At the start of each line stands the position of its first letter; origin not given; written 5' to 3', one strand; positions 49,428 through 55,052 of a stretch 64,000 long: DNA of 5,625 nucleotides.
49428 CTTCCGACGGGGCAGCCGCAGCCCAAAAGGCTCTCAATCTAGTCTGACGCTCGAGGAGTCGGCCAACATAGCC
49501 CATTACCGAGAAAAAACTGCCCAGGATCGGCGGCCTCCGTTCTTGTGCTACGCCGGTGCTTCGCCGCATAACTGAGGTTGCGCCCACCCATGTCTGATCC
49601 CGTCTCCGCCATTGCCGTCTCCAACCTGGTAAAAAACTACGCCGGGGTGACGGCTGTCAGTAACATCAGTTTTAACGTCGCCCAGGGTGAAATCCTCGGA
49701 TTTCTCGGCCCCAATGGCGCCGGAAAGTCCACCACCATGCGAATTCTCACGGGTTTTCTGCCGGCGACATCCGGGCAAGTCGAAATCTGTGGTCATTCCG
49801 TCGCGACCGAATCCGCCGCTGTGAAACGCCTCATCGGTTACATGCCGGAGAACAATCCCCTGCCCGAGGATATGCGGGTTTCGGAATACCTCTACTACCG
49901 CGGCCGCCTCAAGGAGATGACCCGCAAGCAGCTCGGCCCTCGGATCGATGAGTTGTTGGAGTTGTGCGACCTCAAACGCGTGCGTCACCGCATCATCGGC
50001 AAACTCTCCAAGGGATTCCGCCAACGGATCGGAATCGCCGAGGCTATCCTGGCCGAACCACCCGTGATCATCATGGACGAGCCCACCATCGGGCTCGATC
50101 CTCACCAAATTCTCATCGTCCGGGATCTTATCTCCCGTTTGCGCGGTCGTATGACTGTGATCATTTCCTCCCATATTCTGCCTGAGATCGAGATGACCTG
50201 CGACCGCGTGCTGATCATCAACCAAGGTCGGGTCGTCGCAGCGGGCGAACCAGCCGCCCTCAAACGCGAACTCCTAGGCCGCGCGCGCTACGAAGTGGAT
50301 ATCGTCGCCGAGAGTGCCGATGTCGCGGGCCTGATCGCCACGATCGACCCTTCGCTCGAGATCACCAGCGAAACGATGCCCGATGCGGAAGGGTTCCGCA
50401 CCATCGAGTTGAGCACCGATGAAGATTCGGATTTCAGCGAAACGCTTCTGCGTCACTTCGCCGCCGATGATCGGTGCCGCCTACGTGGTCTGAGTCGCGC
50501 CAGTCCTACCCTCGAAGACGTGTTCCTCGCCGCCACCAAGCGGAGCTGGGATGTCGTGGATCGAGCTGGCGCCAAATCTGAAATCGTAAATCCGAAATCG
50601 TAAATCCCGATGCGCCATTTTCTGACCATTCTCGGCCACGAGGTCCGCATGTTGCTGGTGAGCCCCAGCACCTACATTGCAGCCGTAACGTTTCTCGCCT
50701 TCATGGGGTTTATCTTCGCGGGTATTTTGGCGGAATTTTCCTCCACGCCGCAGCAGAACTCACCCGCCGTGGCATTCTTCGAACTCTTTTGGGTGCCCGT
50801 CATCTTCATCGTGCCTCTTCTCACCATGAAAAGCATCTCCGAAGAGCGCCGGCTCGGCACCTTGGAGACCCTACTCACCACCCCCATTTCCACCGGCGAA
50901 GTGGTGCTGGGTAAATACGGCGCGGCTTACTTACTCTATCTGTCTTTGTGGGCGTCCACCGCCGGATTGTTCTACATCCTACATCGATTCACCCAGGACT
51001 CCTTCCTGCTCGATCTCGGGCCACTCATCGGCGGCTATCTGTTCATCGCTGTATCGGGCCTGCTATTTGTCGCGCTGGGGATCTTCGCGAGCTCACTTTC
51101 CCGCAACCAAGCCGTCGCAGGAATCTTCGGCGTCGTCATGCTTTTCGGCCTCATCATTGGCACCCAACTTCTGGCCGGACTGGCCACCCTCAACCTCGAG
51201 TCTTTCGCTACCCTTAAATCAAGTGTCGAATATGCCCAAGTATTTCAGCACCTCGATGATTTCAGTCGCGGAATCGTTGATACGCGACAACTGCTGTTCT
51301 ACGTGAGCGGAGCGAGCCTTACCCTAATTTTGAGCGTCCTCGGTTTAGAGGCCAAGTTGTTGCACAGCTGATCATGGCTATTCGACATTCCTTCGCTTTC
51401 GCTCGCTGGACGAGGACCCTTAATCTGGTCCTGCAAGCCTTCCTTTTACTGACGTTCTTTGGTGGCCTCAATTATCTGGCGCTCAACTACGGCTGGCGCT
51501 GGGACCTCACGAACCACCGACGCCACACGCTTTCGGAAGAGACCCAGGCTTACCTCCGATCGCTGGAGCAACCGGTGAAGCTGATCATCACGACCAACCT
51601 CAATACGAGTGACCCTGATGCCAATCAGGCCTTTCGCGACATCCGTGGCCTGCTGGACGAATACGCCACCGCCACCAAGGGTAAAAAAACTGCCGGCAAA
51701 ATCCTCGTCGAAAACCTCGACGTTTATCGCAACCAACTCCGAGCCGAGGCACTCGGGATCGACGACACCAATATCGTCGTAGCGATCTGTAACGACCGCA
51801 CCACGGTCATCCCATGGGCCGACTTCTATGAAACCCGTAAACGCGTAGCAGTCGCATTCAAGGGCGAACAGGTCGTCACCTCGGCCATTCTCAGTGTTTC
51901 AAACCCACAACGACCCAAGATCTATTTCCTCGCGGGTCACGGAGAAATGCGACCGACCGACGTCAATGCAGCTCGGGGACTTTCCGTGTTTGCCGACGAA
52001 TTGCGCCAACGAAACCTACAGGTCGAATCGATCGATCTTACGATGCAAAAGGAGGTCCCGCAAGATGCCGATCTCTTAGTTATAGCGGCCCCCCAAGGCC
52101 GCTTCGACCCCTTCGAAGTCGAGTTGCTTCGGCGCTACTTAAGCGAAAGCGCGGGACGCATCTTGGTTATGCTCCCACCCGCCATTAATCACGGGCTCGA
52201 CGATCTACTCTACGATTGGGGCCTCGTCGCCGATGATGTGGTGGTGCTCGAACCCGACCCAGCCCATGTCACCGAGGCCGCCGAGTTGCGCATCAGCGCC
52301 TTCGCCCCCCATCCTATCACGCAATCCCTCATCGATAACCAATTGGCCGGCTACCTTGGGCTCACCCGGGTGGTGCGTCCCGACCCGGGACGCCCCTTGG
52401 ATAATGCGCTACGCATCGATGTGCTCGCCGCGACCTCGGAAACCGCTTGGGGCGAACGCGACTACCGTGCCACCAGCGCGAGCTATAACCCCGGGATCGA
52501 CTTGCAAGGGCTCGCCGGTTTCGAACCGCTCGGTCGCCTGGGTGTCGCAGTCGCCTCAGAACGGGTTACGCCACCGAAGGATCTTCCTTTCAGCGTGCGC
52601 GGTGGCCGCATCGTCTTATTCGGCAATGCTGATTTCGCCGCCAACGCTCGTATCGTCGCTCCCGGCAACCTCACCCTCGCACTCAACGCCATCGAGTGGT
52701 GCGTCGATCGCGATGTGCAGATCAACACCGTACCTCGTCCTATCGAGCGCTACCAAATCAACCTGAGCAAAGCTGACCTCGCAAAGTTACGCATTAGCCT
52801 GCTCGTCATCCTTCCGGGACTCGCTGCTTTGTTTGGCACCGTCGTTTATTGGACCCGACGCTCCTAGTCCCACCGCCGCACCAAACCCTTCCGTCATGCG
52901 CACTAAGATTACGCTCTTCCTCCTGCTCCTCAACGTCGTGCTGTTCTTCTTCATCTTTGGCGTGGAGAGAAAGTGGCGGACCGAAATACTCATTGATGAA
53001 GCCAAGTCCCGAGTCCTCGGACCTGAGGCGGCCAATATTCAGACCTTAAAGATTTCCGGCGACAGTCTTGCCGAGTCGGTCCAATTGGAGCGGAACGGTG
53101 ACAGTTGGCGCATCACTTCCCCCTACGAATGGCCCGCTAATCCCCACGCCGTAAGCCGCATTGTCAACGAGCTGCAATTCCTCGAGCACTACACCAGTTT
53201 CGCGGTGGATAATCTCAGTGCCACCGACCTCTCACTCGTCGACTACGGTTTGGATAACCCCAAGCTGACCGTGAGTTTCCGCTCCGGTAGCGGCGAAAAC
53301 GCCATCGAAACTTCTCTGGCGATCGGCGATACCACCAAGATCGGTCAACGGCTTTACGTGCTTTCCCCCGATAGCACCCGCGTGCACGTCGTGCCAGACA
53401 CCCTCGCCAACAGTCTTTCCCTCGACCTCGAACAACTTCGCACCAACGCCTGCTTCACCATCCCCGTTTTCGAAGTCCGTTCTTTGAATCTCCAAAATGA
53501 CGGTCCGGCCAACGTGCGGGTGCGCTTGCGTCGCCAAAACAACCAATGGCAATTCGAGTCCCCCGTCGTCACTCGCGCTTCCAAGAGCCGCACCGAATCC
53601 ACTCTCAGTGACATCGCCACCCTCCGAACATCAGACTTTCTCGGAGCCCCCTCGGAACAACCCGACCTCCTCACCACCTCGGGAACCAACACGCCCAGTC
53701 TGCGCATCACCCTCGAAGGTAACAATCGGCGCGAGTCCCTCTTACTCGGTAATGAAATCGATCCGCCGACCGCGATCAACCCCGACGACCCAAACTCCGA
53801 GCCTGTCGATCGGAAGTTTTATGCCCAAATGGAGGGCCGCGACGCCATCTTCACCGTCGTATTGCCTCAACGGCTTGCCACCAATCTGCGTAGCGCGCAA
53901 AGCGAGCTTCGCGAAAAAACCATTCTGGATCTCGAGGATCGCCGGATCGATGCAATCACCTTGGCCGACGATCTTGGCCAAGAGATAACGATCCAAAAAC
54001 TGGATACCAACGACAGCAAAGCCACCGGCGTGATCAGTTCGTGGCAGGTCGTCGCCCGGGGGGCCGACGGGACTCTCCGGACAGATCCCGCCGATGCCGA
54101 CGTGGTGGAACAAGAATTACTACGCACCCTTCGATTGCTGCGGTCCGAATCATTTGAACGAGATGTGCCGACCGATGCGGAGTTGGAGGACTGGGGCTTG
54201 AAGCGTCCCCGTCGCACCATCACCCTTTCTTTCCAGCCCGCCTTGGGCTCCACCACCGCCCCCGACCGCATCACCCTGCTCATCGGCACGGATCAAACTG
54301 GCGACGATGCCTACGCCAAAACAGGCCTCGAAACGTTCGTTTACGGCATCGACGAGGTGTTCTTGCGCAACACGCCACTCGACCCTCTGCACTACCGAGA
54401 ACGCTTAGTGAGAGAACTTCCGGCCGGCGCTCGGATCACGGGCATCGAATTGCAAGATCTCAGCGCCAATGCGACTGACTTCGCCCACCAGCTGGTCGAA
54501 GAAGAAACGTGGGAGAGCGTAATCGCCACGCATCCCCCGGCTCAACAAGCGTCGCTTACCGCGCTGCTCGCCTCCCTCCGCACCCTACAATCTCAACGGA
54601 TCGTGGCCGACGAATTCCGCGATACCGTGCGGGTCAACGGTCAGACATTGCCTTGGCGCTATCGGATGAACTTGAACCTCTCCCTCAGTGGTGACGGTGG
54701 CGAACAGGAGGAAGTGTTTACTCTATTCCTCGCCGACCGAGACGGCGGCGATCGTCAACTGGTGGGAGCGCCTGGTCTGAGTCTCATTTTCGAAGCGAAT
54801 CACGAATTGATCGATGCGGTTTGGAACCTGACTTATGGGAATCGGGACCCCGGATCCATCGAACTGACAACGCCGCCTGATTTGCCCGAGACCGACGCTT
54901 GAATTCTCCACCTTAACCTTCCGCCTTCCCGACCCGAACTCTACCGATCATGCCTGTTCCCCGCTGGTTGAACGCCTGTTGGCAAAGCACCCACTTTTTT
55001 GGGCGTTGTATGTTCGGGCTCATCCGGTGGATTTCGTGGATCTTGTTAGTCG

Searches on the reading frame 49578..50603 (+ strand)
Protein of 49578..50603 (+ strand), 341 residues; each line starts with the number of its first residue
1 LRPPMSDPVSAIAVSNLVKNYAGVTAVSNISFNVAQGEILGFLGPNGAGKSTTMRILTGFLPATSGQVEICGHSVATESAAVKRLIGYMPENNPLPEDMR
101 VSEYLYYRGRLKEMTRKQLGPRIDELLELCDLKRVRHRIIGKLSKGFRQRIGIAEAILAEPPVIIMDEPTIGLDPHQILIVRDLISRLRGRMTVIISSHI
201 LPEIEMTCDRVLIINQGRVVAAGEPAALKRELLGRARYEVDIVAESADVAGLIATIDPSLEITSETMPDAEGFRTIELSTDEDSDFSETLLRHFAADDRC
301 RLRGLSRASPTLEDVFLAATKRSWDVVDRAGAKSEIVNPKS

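Call 64: search_protein_families(library=pfam, proteins=[window:49578-50603:+], max_evalue=0.001)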
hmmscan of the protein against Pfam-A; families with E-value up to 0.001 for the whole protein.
window:49578-50603:+ (341 aa): 2 families
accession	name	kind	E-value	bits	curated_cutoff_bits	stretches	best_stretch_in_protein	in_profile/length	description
PF00005.33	ABC_tran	-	8.4e-30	104.6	25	1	28-170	2-136/137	ABC transporter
PF13304.12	AAA_21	-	5.3e-09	37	27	1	140-202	235-300/304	AAA domain, putative AbiEii toxin, Type IV TA system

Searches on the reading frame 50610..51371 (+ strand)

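Call 64: search_protein_families(library=pfam, proteins=[window:50610-51371:+], max_evalue=0.001)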
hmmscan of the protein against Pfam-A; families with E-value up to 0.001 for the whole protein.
window:50610-51371:+ (253 aa): 5 families
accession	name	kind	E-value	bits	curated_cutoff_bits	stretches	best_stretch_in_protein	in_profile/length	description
PF12679.13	ABC2_membrane_2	-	2.1e-11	44.1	27.2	1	6-243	2-265/283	ABC-2 family transporter protein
PF12698.13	ABC2_membrane_3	-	1.2e-10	41.5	31.6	1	48-185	157-286/347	ABC-2 family transporter protein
PF13346.12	ABC2_membrane_5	-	3.7e-07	30.3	25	1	44-196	31-171/205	ABC-2 family transporter protein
PF12730.13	ABC2_membrane_4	-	4e-06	27.4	27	1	26-179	17-177/179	ABC-2 family transporter protein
PF01061.29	ABC2_membrane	-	9.4e-06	25.7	26.9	1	4-182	3-174/211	ABC-2 type transporter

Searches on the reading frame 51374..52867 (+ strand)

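Call 64: search_protein_families(library=pfam, proteins=[window:51374-52867:+], max_evalue=0.001)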
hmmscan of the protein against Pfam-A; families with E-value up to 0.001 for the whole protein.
window:51374-52867:+ (497 aa): 3 families
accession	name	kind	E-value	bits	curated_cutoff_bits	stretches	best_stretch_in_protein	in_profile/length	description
PF09822.16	ABC_transp_aux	-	3.2e-17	63.2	34.7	1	180-426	1-263/288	ABC-type uncharacterized transport system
PF23357.1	DUF7088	-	3.9e-08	33.9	27.8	1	49-149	3-102/105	Domain of unknown function (DUF7088)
PF14258.12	DUF4350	-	9.6e-07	29.7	30.4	1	200-438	6-179/181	Domain of unknown function (DUF4350)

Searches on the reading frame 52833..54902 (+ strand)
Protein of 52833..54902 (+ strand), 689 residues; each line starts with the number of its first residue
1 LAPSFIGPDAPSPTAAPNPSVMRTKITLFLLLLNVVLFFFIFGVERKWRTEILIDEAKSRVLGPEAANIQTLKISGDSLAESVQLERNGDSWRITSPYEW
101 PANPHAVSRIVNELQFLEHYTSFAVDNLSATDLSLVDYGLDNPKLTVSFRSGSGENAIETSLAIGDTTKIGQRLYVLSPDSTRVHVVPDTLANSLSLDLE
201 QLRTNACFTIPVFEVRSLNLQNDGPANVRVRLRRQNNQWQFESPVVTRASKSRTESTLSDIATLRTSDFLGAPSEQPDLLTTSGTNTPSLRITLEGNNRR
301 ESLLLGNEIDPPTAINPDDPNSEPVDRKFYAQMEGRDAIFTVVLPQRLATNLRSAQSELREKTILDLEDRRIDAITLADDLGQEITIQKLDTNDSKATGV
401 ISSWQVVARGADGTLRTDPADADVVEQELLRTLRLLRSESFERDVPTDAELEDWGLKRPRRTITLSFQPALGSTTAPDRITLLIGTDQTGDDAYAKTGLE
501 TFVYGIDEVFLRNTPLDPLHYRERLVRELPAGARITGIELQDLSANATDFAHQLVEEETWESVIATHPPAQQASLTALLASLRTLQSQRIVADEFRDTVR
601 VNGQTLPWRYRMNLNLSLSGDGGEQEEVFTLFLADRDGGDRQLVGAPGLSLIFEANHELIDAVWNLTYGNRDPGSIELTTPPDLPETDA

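Call 64: search_protein_families(library=pfam, proteins=[window:52833-54902:+], max_evalue=0.001)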
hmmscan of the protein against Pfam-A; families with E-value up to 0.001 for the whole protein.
window:52833-54902:+ (689 aa): 1 family
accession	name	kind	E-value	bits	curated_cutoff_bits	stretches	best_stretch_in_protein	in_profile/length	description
PF14238.11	DUF4340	-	4.6e-42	144.7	25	3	92-272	1-171/183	Domain of unknown function (DUF4340)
